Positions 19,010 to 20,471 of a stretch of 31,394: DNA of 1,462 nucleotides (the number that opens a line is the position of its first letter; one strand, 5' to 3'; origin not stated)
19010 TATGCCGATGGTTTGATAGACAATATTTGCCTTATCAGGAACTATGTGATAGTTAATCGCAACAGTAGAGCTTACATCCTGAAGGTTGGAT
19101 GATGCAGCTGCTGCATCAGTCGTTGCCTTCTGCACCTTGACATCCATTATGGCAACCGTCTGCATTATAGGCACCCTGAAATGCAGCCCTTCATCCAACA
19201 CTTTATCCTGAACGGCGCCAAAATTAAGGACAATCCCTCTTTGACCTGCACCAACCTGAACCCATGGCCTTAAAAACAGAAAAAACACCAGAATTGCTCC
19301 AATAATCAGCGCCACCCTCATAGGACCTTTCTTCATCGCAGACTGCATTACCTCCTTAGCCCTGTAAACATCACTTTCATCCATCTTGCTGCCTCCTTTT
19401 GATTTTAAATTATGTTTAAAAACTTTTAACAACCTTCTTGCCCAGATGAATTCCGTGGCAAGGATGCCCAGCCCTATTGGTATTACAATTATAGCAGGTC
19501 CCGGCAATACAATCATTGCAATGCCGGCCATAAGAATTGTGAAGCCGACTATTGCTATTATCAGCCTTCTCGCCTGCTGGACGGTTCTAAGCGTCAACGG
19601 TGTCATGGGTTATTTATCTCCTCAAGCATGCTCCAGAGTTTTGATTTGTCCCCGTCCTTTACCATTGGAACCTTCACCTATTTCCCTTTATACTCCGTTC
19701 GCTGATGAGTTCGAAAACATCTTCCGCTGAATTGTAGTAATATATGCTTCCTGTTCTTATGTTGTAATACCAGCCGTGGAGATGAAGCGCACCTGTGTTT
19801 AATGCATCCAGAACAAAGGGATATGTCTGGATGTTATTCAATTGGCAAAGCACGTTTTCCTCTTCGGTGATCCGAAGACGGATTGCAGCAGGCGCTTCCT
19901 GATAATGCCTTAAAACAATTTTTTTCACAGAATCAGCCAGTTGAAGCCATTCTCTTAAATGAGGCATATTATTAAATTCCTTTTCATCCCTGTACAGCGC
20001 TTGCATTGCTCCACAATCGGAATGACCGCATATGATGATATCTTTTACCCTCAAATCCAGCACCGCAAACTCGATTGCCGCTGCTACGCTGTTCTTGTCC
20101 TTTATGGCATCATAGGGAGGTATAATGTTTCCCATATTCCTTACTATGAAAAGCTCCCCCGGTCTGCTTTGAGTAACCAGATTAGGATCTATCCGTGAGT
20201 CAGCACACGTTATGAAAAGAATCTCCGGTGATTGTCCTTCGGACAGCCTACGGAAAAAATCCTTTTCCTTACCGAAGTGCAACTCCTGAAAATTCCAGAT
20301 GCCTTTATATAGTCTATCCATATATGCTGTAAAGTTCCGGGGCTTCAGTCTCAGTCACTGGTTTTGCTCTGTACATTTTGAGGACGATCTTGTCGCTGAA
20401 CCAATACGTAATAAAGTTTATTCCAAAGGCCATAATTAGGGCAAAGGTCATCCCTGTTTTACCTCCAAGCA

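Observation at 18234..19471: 44-nt duplicated segment encoding a PGPGW-like C-terminal motif, once inside a gene and once as an in-frame relic after a stop codon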

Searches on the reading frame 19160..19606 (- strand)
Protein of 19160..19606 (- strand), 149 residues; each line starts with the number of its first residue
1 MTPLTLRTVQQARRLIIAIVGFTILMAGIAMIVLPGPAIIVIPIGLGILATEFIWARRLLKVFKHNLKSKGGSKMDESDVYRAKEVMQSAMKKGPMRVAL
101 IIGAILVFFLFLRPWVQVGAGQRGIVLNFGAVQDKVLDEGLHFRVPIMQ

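Call 25: find_homologous_proteins(query=window:19160-19606:-, max_evalue=0.00001)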
Query seq(149 aa) (149 aa): 631 proteins with E <= 0.00001 among 1208 candidates; the best 120 are listed.
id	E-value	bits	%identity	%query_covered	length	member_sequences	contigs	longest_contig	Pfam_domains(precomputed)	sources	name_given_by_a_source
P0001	5.1e-37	145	91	50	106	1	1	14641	PF01145.32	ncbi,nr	ncbi:MAG: SPFH domain-containing protein, partial [Thermodesulfovibrionales bacterium]|nr:SPFH domai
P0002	2.3e-34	136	85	50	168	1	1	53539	PF01145.32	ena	-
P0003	2.8e-34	136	87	50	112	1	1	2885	PF01145.32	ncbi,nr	ncbi:MAG: prohibitin family protein, partial [Nitrospirae bacterium]|nr:prohibitin family protein [N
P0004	8.5e-34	134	84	50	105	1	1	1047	PF01145.32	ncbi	ncbi:MAG: SPFH domain-containing protein, partial [Nitrospirota bacterium]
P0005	1.6e-33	134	87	50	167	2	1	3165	PF01145.32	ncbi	ncbi:MAG: prohibitin family protein, partial [Thermodesulfovibrionales bacterium]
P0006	1.9e-33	133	84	50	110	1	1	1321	PF01145.32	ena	-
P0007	4.2e-33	132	88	50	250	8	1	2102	PF01145.32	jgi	-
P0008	1.1e-32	131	83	50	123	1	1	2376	PF01145.32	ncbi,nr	ncbi:MAG: prohibitin family protein, partial [Proteobacteria bacterium]|nr:prohibitin family protein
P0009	1.5e-32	130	81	52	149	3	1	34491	PF01145.32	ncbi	ncbi:MAG: hypothetical protein XU11_C0029G0001, partial [Candidatus Dadabacteria bacterium CSP1-2]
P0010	3.3e-32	129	81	52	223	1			PF01145.32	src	-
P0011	1.5e-31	127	81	50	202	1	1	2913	PF01145.32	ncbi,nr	ncbi:MAG: prohibitin family protein, partial [bacterium]|nr:prohibitin family protein [bacterium]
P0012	2.4e-31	127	81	50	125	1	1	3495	PF01145.32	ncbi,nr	ncbi:MAG: SPFH domain-containing protein, partial [Syntrophales bacterium]|nr:SPFH domain-containing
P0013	2.4e-31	126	85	50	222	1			PF01145.32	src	-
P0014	2.5e-31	126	79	52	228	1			PF01145.32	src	-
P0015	3.7e-31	126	83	50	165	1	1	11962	PF01145.32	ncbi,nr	ncbi:MAG: prohibitin family protein, partial [Nitrospirae bacterium]|nr:prohibitin family protein [N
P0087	2.6e-20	91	70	41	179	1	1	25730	PF09656.16,PF13453.12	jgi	jgi:uncharacterized protein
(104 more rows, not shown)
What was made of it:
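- Tried and rejected: All covered 60% of the query or less and had a single Pfam domain, apart from two PGPGW+zfTFIIB fusions (call 25).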

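Call 42: find_encoding_contigs(protein=P0087, flank=6000, max_places=4)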
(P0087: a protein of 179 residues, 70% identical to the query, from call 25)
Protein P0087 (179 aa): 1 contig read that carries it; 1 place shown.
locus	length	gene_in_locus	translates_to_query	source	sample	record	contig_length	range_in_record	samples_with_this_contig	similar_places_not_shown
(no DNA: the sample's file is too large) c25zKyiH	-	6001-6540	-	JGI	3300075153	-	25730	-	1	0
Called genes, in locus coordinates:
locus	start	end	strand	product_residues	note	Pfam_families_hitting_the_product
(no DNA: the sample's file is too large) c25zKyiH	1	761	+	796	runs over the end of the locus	-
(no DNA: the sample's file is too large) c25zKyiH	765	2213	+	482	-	-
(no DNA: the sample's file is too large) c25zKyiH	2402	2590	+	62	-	PF10387:DUF2442 (weak)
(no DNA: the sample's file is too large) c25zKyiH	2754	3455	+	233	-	PF00072:Response_reg, PF00486:Trans_reg_C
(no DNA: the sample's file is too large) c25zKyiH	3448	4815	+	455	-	PF00672:HAMP, PF00512:HisKA, PF02518:HATPase_c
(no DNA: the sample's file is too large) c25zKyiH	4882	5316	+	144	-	PF13801:Metal_resist (weak)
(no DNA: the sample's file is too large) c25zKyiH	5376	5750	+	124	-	-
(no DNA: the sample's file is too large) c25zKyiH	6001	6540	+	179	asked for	PF09656:PGPGW, PF13453:Zn_ribbon_TFIIB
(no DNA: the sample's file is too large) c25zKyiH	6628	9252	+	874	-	PF00690:Cation_ATPase_N, PF00122:E1-E2_ATPase, PF00702:Hydrolase, PF13246:Cation_ATPase, PF00689:Cation_ATPase_C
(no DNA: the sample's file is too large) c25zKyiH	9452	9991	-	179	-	PF10050:DUF2284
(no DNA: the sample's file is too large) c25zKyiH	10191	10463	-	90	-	PF12441:CopG_antitoxin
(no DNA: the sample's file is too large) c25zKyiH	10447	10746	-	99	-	PF04365:BrnT_toxin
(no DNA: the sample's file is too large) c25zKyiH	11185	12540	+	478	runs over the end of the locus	PF01548:DEDD_Tnp_IS110, PF02371:Transposase_20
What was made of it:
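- A fused PGPGW-zfTFIIB protein followed by the ATPase exists elsewhere (calls 25, 42). PGPGW-zfTFIIB-ATPase without SPFH-ZnR exists elsewhere (call 42).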

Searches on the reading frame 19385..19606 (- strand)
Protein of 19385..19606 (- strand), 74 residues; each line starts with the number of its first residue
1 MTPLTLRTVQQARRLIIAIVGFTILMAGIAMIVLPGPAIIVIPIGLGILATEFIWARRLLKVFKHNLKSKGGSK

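Call 41: search_protein_families(library=ncbifam, proteins=[window:19385-19606:-], max_evalue=0.01)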
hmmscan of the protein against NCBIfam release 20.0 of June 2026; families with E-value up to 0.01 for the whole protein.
seq(74 aa): 1 family
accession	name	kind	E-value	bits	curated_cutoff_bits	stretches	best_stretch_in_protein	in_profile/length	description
TIGR02611.1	TIGR02611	hypoth_equivalog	2.5e-12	46.6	70.6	1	13-67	24-78/121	TIGR02611 family protein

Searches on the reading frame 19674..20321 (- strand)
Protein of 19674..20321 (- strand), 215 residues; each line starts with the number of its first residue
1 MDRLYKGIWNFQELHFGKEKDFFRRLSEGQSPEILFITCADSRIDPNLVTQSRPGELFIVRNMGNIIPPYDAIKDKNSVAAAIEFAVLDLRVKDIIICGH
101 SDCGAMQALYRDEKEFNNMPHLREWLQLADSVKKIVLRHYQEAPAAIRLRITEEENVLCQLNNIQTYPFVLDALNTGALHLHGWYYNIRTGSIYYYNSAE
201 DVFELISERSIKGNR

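Call 4: search_protein_families(library=pfam, proteins=[window:19674-20321:-], max_evalue=1)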
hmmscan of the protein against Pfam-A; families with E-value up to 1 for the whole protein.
window:19674-20321:- (215 aa): 1 family
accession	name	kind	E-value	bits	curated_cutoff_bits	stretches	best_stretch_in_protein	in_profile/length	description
PF00484.24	Pro_CA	-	9.4e-48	162.9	25.7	1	34-193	1-156/156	Carbonic anhydrase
